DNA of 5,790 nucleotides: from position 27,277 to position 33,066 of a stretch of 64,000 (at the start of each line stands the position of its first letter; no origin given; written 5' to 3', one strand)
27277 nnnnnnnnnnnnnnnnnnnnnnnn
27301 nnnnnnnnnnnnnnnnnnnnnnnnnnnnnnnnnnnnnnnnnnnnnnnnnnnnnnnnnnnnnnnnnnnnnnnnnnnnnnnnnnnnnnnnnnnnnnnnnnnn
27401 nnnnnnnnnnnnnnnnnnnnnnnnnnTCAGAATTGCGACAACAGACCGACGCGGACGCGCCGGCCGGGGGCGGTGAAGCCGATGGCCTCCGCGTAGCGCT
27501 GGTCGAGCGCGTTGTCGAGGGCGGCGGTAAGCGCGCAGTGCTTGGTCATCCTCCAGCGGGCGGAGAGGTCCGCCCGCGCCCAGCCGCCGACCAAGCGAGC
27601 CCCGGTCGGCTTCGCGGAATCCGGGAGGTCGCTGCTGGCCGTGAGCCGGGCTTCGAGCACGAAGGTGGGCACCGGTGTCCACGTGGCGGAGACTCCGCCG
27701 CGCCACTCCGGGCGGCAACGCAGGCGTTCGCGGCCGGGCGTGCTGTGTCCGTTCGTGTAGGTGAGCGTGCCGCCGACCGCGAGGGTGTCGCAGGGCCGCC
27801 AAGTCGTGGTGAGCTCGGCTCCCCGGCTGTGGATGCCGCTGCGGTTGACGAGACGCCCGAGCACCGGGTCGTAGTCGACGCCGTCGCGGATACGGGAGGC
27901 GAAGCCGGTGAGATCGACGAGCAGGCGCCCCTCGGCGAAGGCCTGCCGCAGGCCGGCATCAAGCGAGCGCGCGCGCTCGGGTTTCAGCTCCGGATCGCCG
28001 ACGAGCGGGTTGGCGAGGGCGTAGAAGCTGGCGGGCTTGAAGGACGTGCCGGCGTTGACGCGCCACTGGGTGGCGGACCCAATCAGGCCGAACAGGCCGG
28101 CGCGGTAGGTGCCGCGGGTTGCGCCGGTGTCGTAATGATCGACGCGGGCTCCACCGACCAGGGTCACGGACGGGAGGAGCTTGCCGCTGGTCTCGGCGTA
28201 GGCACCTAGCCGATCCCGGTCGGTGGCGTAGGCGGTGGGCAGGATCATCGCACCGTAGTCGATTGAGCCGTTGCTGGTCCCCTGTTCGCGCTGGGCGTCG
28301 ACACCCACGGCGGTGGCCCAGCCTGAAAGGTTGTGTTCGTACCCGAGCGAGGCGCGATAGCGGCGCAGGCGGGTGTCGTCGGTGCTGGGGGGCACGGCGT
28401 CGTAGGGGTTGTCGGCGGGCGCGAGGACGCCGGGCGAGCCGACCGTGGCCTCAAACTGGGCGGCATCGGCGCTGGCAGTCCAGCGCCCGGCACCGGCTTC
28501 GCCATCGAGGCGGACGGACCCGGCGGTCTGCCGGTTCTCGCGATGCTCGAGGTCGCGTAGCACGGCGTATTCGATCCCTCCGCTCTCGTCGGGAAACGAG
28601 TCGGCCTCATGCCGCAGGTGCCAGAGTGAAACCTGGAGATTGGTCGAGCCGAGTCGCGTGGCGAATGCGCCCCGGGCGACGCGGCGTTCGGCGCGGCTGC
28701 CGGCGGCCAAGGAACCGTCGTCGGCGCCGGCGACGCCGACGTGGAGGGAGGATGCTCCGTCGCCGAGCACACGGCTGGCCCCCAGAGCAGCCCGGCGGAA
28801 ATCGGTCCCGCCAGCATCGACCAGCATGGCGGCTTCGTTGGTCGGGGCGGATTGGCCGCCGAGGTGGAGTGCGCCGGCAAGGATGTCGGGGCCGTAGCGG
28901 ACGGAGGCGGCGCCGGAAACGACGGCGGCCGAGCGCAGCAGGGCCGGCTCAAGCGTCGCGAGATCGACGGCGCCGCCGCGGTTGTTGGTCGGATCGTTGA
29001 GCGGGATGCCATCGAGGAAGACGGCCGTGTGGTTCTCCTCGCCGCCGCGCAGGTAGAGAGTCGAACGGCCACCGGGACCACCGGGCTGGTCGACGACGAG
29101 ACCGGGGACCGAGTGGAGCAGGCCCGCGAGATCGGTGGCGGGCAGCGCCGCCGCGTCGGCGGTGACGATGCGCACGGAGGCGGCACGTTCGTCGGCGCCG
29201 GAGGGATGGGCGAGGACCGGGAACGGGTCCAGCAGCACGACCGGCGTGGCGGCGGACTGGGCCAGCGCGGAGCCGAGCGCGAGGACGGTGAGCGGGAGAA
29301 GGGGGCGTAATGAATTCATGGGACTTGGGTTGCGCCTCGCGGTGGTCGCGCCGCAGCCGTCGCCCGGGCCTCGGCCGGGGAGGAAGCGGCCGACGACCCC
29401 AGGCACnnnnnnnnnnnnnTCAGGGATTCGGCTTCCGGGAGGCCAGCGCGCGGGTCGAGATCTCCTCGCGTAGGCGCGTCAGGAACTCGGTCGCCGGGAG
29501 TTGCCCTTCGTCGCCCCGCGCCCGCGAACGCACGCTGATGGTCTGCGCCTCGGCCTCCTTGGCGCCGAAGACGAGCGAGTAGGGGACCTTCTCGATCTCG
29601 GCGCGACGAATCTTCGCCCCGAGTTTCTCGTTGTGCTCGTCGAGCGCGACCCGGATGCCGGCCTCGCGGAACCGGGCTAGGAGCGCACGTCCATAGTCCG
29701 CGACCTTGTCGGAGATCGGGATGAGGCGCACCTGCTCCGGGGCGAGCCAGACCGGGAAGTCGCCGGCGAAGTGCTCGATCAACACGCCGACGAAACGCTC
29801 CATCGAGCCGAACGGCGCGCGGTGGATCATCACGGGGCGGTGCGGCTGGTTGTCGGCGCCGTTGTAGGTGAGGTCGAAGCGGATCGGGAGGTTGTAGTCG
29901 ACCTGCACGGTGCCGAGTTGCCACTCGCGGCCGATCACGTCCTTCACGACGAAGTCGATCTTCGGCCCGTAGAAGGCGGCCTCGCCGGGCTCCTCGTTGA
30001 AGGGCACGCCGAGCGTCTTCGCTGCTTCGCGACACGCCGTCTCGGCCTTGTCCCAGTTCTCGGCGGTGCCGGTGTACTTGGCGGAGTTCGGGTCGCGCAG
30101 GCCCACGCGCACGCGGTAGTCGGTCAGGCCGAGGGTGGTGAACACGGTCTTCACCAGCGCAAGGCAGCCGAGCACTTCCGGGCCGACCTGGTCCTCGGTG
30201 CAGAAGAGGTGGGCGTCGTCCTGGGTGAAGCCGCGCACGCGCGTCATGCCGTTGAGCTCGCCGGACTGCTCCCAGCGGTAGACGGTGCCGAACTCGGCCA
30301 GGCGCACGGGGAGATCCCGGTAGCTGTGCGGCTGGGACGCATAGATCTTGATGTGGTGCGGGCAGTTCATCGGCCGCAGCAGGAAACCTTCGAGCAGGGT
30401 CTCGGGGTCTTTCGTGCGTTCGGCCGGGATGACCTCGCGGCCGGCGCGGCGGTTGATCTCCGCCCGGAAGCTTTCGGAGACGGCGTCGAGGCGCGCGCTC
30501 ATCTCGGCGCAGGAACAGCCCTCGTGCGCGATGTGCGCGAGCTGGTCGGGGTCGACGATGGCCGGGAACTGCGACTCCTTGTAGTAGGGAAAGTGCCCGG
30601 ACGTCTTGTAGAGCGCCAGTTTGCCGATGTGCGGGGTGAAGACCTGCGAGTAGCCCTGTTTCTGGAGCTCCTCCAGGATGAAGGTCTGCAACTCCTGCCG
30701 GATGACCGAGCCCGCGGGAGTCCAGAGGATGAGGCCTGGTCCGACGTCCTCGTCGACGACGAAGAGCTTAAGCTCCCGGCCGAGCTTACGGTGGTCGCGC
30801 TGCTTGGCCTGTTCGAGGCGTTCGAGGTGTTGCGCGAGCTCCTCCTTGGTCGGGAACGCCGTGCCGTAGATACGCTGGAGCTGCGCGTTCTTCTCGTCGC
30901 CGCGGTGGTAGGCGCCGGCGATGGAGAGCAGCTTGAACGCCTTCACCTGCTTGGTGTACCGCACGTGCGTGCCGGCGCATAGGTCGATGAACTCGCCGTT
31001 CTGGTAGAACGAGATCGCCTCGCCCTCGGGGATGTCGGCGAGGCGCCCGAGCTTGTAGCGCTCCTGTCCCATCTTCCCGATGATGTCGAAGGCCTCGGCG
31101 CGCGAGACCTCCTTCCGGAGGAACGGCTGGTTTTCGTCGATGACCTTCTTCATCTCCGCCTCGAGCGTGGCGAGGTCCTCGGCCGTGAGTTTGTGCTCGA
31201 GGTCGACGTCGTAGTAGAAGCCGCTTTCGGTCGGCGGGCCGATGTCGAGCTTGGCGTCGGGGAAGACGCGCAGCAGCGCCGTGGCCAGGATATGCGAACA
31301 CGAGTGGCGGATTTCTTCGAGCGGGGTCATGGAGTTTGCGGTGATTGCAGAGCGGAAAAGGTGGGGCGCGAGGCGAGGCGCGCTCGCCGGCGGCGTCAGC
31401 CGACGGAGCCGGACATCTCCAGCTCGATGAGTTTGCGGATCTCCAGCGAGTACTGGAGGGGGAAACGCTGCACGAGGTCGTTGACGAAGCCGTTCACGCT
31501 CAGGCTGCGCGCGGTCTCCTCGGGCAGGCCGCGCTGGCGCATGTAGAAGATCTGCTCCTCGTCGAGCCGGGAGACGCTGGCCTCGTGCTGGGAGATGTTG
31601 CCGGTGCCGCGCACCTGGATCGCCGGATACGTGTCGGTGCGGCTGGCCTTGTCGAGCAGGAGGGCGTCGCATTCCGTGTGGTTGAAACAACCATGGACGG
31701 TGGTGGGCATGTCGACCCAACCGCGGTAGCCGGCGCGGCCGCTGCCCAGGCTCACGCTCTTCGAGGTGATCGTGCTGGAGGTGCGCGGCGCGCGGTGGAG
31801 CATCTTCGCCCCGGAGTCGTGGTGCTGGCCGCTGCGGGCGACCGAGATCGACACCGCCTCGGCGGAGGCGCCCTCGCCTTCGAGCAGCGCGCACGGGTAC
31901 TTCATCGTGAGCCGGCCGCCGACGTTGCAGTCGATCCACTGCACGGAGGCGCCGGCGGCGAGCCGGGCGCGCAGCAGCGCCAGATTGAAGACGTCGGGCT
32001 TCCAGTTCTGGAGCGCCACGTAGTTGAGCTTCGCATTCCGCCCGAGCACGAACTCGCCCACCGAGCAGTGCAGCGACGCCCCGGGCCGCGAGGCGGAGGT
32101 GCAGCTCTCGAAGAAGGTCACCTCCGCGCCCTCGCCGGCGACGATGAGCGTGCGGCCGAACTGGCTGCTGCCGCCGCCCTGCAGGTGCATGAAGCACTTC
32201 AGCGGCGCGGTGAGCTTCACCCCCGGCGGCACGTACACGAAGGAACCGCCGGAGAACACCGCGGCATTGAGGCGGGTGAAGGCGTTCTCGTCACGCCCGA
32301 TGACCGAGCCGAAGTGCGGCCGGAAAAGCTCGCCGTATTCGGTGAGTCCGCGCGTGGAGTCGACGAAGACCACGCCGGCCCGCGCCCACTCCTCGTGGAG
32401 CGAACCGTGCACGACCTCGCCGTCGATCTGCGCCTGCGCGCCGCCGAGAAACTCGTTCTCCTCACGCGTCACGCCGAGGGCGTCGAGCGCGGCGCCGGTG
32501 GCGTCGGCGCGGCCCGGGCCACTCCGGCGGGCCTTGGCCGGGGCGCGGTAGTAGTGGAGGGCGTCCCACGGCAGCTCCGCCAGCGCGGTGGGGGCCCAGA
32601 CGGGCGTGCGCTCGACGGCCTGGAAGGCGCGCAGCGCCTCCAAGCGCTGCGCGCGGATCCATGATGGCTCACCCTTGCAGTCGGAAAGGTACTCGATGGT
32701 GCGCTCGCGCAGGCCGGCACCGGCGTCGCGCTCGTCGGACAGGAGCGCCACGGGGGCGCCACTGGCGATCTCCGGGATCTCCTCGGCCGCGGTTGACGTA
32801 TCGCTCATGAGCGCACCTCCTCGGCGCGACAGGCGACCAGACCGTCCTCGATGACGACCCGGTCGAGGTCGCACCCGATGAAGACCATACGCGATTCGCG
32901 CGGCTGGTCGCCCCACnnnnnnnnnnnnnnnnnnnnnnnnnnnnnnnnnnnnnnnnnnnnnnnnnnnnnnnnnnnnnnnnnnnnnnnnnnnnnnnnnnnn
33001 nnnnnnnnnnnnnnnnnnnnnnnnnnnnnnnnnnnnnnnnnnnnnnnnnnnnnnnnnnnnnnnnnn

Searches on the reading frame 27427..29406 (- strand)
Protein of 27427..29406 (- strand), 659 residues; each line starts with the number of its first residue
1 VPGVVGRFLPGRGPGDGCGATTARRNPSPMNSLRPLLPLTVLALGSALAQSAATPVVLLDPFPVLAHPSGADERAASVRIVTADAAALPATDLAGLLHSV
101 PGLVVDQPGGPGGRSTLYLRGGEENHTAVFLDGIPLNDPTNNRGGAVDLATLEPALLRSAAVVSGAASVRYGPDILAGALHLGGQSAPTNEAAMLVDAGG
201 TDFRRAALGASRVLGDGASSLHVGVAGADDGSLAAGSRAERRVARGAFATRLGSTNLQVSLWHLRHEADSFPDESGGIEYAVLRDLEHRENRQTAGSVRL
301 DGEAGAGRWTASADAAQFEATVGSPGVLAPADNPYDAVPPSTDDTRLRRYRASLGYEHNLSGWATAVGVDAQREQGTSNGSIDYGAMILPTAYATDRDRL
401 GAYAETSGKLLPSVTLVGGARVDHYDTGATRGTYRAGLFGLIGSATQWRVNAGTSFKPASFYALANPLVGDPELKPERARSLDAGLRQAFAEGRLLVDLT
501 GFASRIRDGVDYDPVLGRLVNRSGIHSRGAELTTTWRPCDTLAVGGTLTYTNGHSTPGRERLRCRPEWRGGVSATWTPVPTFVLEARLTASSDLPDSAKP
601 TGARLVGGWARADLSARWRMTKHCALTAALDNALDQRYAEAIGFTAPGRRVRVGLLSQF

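Call 60: search_protein_families(library=pfam, proteins=[window:27427-29406:-], max_evalue=0.00001)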
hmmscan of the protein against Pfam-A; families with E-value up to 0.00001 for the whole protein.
window:27427-29406:- (659 aa): 2 families
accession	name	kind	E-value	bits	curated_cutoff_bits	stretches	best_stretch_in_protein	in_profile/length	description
PF00593.30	TonB_dep_Rec_b-barrel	-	3.3e-36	126.5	27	1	284-632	51-435/436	TonB dependent receptor-like, beta-barrel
PF07715.20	Plug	-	1.3e-17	64.7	23.9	1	75-179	6-107/107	TonB-dependent Receptor Plug Domain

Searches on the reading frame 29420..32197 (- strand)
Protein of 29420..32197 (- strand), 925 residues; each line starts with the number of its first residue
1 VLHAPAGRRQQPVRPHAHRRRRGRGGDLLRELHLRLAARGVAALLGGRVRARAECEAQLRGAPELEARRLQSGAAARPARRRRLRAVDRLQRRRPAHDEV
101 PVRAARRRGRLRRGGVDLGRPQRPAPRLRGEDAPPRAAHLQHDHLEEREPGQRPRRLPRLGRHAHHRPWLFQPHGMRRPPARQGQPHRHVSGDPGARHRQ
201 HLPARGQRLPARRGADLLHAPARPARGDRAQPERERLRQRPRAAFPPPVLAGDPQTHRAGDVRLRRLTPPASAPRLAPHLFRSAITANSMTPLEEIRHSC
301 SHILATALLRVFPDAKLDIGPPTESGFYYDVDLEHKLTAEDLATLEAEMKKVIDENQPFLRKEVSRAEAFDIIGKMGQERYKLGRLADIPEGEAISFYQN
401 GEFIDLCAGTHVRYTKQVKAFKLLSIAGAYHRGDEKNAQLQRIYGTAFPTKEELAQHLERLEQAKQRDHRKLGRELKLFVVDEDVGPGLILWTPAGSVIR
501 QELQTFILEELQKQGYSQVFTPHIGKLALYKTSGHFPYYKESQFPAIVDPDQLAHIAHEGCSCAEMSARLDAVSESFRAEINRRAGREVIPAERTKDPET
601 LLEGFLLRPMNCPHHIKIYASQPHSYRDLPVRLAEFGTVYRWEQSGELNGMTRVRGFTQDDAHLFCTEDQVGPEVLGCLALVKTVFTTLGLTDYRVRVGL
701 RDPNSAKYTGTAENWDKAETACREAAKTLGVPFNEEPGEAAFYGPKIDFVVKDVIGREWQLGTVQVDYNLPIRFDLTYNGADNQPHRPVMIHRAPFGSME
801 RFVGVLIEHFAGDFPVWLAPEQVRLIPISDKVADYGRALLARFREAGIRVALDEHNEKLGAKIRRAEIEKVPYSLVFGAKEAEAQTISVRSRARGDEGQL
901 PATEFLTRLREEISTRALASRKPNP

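Call 9: search_protein_families(library=pfam, proteins=[window:29420-32197:-], max_evalue=0.01)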
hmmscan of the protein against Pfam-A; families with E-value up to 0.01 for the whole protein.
window:29420-32197:- (925 aa): 3 families
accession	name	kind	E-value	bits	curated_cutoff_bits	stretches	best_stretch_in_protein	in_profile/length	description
PF00587.30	tRNA-synt_2b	-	5.5e-42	144.3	29.3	1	603-810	9-179/179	tRNA synthetase class II core domain (G, H, P, S and T)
PF03129.25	HGTP_anticodon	-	1.1e-20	74.1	21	1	822-911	1-93/94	Anticodon binding domain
PF07973.19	tRNA_SAD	-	1.3e-15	57.5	24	1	395-444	1-44/44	Threonyl and Alanyl tRNA synthetase second additional domain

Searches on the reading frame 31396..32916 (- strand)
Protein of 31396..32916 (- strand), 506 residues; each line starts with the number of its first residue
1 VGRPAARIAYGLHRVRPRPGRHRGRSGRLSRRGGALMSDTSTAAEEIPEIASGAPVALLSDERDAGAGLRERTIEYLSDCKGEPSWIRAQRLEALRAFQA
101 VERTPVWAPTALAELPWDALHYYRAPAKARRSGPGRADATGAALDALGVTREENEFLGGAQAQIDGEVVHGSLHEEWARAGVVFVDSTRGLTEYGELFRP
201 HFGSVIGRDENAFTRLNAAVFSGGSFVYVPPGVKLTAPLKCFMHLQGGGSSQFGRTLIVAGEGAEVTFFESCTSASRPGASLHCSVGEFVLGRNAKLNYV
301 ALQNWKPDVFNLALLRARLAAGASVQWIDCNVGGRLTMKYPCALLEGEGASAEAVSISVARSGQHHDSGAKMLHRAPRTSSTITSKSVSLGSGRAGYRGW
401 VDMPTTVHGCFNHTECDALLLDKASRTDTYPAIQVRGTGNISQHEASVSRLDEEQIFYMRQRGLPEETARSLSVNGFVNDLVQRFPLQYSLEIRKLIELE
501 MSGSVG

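Call 9: search_protein_families(library=pfam, proteins=[window:31396-32916:-], max_evalue=0.01)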
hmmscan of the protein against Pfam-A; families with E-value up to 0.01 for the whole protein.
window:31396-32916:- (506 aa): 2 families
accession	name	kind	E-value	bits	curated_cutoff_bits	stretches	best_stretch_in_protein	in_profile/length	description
PF01458.23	SUFBD_core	-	2.4e-67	227.3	27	1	247-477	5-232/232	SUF system FeS cluster assembly, SufBD core domain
PF19295.5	SufBD_N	-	3.6e-05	23.9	23.5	1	178-240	109-171/172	SufBD protein N-terminal region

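Call 47: search_protein_families(library=ncbifam, proteins=[window:31396-32916:-], max_evalue=0.001)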
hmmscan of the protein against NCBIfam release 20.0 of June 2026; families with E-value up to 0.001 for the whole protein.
window:31396-32916:- (506 aa): 5 families
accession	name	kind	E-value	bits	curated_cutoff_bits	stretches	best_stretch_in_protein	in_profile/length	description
TIGR01980.1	sufB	equivalog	3.1e-128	428.2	346.4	1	64-497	16-448/448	Fe-S cluster assembly protein SufB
NF008773.0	PRK11814.1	equivalog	3.4e-99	332.6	717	1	65-506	32-484/484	Fe-S cluster assembly protein SufB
NF052511.1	SUF_like_SmsB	exception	3.1e-54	184.7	650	1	70-504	13-444/445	SUF-like minimal system protein SmsB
TIGR01981.1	sufD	equivalog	1.3e-49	169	222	1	219-487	2-268/275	Fe-S cluster assembly protein SufD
NF008194.0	PRK10948.1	equivalog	7.3e-12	44.8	489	1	290-483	206-399/423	Fe-S cluster assembly protein SufD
